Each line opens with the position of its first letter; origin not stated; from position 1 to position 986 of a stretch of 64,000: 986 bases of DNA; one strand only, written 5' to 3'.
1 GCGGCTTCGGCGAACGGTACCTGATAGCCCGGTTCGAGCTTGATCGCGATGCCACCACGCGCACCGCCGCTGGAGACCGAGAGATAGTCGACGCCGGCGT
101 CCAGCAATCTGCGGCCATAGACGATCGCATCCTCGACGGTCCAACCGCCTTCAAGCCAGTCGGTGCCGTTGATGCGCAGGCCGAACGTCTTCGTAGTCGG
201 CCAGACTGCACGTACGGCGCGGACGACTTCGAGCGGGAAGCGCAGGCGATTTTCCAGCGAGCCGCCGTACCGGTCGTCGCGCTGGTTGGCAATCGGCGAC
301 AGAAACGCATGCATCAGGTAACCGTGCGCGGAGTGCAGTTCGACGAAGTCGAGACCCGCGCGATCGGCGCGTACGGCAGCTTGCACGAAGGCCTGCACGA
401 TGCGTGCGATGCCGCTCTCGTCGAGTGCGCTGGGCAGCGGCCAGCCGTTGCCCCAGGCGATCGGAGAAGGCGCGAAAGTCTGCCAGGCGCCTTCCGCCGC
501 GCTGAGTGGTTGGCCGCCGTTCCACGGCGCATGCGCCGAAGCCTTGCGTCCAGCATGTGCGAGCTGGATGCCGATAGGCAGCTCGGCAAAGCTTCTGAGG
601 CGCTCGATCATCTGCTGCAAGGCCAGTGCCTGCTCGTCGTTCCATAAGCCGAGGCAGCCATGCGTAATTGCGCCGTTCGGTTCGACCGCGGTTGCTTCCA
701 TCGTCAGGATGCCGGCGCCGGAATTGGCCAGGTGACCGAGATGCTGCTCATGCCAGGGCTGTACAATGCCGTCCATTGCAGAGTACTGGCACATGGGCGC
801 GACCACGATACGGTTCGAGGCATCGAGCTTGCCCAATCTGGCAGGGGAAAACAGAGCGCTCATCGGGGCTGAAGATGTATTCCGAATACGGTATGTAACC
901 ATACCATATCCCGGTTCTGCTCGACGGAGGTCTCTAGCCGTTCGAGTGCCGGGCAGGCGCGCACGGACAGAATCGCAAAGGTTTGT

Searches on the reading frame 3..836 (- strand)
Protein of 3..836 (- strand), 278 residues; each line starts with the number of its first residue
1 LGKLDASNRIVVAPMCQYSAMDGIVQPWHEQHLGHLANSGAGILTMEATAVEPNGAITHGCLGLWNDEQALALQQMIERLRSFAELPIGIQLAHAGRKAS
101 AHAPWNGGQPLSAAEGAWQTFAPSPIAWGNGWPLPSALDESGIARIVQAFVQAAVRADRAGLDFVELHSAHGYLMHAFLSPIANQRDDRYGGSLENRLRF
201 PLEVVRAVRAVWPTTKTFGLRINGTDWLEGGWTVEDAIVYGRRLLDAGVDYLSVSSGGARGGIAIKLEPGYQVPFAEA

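Call 9: search_protein_families(library=pfam, proteins=[window:3-836:-], max_evalue=0.00001)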
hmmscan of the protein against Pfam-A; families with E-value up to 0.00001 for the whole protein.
window:3-836:- (278 aa): 1 family
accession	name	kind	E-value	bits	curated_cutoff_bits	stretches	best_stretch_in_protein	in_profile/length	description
PF00724.26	Oxidored_FMN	-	4.7e-46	158.1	27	1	5-237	12-240/342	NADH:flavin oxidoreductase / NADH oxidase family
